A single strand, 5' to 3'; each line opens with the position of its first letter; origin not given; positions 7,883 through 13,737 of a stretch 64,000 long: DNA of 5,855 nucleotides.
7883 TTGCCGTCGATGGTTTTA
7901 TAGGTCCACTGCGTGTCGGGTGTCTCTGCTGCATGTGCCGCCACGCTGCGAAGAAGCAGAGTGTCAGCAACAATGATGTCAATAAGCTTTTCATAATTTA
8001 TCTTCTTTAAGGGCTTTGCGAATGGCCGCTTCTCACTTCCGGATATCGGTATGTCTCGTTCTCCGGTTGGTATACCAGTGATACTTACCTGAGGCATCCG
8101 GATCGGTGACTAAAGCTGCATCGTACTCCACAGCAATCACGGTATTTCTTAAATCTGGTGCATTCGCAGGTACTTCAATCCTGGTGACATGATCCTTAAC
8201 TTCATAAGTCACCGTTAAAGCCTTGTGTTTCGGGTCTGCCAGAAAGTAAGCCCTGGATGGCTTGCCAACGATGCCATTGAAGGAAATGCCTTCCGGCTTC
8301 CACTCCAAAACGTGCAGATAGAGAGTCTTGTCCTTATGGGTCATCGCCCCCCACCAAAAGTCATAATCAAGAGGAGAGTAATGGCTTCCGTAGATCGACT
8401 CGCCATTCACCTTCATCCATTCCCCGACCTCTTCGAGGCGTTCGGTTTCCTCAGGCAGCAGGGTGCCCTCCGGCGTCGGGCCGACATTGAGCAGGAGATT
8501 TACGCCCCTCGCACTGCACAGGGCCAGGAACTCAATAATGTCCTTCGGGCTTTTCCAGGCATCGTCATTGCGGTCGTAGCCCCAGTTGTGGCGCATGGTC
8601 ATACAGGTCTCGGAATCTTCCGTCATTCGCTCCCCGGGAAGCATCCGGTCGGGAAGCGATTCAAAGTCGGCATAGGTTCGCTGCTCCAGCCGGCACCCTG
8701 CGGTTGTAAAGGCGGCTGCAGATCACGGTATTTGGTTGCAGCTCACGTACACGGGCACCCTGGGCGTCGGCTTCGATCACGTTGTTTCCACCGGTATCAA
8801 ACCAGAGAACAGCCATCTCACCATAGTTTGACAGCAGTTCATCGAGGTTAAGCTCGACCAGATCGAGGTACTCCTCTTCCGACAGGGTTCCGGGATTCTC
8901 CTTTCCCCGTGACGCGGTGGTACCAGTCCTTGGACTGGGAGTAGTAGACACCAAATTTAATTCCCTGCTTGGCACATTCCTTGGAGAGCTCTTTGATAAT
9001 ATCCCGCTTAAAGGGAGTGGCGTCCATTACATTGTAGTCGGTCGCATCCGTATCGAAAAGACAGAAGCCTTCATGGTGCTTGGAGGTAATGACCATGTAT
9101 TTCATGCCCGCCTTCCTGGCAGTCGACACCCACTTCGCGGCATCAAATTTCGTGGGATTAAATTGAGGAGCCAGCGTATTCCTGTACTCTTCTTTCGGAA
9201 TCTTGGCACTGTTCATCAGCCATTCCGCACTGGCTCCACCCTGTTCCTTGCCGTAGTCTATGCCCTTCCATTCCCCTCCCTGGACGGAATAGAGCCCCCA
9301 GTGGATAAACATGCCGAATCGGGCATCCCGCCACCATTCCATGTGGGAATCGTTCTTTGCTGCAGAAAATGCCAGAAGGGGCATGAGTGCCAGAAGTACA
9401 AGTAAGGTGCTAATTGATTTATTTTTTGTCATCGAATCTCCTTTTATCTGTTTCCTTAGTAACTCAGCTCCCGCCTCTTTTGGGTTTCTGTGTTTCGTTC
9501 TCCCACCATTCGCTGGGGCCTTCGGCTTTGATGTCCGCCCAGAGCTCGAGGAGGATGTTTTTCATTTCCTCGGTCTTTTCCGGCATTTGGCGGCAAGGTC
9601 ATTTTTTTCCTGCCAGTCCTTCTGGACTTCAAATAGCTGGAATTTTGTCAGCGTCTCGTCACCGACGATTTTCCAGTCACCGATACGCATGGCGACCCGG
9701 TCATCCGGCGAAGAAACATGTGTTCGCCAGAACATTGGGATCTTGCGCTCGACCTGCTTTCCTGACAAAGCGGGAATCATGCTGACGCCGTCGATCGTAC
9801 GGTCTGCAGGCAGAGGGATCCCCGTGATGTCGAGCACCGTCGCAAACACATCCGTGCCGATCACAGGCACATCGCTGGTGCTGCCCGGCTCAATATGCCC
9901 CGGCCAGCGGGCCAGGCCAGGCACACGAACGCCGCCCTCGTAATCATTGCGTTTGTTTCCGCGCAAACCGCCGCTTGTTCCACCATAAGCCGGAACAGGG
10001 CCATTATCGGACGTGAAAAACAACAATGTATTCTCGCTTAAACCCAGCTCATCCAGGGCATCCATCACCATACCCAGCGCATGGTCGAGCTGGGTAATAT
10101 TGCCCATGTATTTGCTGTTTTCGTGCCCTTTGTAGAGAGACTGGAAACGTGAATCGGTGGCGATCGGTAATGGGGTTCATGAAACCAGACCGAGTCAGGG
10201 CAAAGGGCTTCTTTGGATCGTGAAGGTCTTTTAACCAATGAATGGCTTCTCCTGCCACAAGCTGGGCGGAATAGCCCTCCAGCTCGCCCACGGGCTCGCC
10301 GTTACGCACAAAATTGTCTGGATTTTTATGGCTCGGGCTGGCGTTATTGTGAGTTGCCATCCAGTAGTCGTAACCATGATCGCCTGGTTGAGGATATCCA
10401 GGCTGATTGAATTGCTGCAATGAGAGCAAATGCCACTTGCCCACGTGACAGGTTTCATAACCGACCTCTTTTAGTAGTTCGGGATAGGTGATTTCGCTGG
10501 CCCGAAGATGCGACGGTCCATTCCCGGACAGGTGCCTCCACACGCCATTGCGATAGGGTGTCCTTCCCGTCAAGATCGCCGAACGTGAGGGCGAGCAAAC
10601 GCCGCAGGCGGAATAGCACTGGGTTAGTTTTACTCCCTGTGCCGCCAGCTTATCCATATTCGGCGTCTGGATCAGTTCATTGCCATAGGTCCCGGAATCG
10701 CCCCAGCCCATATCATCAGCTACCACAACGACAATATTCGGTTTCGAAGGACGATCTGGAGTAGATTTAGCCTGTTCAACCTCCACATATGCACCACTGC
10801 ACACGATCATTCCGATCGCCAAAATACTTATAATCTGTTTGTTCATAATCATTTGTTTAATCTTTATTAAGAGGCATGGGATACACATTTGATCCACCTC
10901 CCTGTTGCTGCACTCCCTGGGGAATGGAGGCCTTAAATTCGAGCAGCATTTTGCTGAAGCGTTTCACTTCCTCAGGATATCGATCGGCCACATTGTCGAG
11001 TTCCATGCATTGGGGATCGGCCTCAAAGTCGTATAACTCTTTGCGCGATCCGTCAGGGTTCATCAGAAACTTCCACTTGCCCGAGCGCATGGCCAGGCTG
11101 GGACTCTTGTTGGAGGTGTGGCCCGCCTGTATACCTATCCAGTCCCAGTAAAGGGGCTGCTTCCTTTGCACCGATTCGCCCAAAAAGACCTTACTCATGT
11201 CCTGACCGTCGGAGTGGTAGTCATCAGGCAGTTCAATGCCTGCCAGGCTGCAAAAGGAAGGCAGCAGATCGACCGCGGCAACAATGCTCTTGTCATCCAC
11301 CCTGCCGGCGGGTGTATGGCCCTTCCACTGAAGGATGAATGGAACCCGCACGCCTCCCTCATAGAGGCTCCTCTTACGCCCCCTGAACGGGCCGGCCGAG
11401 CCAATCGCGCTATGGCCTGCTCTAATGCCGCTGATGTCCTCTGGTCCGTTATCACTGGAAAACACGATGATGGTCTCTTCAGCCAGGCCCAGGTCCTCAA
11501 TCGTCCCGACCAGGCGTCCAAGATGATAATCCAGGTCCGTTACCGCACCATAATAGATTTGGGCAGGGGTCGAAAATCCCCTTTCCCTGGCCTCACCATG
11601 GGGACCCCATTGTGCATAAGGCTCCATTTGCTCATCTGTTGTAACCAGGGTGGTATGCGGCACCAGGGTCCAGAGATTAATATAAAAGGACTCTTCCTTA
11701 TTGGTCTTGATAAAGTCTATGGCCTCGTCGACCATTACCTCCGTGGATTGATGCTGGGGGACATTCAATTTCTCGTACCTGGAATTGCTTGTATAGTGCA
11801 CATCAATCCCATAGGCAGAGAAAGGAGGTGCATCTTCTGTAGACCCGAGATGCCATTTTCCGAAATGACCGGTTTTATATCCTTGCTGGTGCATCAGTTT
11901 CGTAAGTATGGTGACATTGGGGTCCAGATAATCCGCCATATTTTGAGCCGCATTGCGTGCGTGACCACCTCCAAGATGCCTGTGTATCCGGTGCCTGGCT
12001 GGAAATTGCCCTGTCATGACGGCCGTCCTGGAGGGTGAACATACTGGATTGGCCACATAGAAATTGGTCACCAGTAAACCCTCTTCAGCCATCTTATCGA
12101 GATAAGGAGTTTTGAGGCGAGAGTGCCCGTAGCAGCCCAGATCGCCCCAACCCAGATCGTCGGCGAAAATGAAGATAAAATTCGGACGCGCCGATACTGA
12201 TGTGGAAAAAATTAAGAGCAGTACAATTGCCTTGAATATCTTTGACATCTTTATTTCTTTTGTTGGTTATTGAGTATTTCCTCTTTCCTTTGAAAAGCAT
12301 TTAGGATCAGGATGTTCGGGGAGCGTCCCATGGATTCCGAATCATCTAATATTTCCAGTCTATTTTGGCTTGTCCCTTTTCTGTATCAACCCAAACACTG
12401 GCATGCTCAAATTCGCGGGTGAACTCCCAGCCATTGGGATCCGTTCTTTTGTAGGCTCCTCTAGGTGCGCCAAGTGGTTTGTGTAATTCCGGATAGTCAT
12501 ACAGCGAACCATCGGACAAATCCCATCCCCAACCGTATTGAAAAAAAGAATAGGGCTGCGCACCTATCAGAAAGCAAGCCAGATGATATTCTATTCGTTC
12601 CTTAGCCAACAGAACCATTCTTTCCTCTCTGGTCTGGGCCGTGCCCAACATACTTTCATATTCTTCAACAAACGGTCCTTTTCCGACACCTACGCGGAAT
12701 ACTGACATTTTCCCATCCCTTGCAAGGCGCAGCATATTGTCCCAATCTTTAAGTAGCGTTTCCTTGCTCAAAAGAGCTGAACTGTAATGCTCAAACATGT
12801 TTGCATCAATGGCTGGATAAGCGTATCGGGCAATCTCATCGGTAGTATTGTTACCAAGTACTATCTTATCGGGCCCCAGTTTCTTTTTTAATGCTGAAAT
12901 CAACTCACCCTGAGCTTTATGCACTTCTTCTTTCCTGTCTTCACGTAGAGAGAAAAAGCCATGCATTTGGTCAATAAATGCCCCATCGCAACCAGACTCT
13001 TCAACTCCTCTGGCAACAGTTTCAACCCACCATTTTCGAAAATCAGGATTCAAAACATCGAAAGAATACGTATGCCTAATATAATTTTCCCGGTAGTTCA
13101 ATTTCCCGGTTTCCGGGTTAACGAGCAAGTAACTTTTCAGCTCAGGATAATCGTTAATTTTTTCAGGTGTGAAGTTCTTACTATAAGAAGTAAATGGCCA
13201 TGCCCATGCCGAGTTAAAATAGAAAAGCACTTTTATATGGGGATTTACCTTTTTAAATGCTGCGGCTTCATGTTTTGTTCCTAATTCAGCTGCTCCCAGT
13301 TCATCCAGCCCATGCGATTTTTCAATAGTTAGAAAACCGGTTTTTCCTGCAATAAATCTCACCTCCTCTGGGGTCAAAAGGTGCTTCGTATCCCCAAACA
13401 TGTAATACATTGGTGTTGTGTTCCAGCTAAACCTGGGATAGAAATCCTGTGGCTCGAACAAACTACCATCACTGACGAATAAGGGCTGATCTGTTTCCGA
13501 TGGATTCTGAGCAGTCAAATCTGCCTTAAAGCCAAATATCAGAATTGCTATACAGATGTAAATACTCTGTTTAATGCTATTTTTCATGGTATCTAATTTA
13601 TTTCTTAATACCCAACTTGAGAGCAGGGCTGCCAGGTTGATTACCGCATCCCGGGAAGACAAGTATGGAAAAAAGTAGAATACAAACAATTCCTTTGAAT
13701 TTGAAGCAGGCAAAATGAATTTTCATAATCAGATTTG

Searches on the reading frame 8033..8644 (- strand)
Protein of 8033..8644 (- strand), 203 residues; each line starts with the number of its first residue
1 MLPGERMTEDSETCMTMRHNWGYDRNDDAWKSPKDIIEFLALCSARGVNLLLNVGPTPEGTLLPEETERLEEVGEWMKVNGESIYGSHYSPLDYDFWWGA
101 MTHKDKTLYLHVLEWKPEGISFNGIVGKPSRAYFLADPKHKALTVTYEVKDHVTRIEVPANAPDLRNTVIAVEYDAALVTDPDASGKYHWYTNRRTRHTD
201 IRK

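Call 35: search_protein_families(library=pfam, proteins=[window:8033-8644:-], max_evalue=0.001)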
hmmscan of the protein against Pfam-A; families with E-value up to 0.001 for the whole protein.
window:8033-8644:- (203 aa): 1 family
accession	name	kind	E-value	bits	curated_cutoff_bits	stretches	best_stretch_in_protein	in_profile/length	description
PF01120.23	Alpha_L_fucos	-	3.8e-23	82.9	25.2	1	3-82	266-345/345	Alpha-L-fucosidase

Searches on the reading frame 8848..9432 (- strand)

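Call 35: search_protein_families(library=pfam, proteins=[window:8848-9432:-], max_evalue=0.001)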
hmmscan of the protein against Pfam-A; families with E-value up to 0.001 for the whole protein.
window:8848-9432:- (194 aa): 2 families
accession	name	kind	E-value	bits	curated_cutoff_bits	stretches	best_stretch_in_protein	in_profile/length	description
PF01120.23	Alpha_L_fucos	-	6.1e-49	167.7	25.2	1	27-174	23-170/345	Alpha-L-fucosidase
PF14871.12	GHL6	-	2.8e-06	28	35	1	97-167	1-67/132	Hypothetical glycosyl hydrolase 6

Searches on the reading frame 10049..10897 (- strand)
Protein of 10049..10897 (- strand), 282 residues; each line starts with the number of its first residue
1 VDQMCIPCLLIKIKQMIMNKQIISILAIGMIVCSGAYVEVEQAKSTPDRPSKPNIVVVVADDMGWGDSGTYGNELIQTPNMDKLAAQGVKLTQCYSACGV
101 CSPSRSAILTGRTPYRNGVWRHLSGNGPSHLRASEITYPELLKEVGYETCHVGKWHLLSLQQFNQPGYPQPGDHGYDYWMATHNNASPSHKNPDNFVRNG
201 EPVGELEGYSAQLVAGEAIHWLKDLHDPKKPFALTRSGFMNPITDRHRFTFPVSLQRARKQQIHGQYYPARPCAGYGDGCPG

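Call 35: search_protein_families(library=pfam, proteins=[window:10049-10897:-], max_evalue=0.001)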
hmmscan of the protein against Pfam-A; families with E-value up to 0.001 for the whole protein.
window:10049-10897:- (282 aa): 1 family
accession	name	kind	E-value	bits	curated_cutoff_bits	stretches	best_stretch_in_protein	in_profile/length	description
PF00884.28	Sulfatase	-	1.2e-29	104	25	1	53-234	1-167/301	Sulfatase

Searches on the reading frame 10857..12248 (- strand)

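Call 29: search_protein_families(library=pfam, proteins=[window:10857-12248:-], max_evalue=0.001)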
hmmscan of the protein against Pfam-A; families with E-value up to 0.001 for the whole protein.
window:10857-12248:- (463 aa): 3 families
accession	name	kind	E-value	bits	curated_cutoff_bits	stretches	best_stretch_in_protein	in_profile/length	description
PF00884.28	Sulfatase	-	3e-57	194.6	25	1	22-338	1-301/301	Sulfatase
PF16347.10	SGSH_C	-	6.2e-14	52.9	29.3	1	292-423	8-134/154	N-sulphoglucosamine sulphohydrolase, C-terminal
PF01663.27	Phosphodiest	-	9.9e-08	32.4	23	1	40-299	17-248/342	Type I phosphodiesterase / nucleotide pyrophosphatase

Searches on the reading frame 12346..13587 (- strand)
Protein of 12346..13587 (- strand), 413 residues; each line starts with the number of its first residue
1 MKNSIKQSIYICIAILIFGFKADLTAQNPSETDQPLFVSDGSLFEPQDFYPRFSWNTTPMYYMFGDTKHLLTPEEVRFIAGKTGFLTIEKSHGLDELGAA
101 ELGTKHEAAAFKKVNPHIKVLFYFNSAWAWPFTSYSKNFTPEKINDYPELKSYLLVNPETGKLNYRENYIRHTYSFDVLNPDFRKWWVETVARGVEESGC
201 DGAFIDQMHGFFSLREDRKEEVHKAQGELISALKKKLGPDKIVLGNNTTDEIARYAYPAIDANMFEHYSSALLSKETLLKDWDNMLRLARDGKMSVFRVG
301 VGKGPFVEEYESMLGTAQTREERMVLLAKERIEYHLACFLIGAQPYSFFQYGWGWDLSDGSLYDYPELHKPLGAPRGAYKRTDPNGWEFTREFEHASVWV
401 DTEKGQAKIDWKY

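Call 3: search_protein_families(library=pfam, proteins=[window:12346-13587:-], max_evalue=0.1)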
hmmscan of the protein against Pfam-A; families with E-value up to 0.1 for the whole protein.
window:12346-13587:- (413 aa): 3 families
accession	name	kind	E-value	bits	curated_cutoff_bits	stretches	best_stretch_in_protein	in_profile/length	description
PF14885.12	GHL15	-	1.2e-44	153.8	27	1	112-396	1-270/271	Hypothetical glycosyl hydrolase family 15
PF01055.32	Glyco_hydro_31_2nd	-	0.002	18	23.5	1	128-210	81-159/328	Glycosyl hydrolases family 31 TIM-barrel domain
PF13199.12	Glyco_hydro_66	-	0.04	13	23.7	1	167-259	218-312/546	Glycosyl hydrolase family 66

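Call 17: search_solved_structures(query=window:12346-13587:-, max_evalue=0.001, show_alignments=3)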
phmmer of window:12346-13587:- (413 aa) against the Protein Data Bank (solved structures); distinct sequences matched with E-value up to 0.001: 10.
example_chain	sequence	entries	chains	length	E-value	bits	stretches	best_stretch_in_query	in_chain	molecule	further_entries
9jos_A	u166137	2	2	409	5.6e-169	565.8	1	35-412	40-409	Glycoside-hydrolase family GH114 TIM-barrel domain-containing protein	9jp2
9jp3_A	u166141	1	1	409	6.6e-168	562.3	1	35-412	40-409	Glycoside-hydrolase family GH114 TIM-barrel domain-containing protein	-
8ya6_A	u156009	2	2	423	2.9e-148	497.6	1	36-412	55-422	endo-1,3-fucanase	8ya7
8rg3_A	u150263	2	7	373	7.7e-59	202.9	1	47-412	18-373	Glycoside-hydrolase family GH114 TIM-barrel domain-containing protein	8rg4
8rg5_A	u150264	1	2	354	2.2e-58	201.4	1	50-412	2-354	Glycoside-hydrolase family GH114 TIM-barrel domain-containing protein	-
9f9v_A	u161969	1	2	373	6e-55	190.1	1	50-411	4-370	Putative secreted protein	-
9nhf_A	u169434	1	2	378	5.4e-53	183.7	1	46-412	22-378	Glycosyl hydrolase-like family 15 (GHL15) protein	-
9jom_A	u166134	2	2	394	1e-49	172.9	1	47-412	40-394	Glycoside-hydrolase family GH114 TIM-barrel domain-containing protein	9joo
9joc_A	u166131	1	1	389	4.2e-26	95.1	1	49-412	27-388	endo-1.3-fucanase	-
9jof_A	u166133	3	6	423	5.6e-26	94.7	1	49-412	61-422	endo-1.3-fucanase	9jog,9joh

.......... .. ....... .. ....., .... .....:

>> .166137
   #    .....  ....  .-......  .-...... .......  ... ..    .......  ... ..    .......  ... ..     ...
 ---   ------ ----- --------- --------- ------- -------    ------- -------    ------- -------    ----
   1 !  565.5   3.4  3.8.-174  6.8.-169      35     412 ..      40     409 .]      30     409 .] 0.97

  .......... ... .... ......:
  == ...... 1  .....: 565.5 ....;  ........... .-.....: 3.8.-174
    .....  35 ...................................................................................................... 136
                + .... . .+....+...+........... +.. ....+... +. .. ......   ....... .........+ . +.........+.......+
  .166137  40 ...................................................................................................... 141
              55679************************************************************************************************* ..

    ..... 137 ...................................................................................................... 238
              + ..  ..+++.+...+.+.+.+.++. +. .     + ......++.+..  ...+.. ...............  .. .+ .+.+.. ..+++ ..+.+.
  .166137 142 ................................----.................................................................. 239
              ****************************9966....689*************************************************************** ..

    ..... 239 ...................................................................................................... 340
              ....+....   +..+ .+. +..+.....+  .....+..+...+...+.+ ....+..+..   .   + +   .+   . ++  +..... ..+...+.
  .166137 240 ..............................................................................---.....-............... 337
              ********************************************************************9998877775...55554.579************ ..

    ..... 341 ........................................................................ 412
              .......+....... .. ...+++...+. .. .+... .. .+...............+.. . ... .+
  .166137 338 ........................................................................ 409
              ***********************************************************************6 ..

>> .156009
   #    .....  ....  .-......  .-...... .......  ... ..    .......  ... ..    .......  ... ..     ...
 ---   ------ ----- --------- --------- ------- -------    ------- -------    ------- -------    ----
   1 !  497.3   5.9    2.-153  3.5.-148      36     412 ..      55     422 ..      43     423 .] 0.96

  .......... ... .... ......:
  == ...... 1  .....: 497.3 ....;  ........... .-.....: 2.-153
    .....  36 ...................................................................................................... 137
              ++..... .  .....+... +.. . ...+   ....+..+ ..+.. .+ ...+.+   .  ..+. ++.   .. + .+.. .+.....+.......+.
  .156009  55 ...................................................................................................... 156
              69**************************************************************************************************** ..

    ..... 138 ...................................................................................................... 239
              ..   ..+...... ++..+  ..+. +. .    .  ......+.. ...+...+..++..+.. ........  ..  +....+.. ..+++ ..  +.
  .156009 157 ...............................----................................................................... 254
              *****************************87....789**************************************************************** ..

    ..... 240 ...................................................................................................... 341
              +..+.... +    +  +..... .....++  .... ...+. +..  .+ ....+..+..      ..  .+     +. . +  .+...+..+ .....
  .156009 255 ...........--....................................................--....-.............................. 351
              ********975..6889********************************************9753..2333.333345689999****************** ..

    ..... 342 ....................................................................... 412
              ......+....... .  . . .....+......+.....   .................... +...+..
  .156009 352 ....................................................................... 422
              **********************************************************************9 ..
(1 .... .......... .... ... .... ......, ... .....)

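Call 37: search_protein_families(library=ncbifam, proteins=[window:12346-13587:-], max_evalue=0.001)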
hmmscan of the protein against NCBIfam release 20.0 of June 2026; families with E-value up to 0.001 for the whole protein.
window:12346-13587:- (413 aa): 0 families
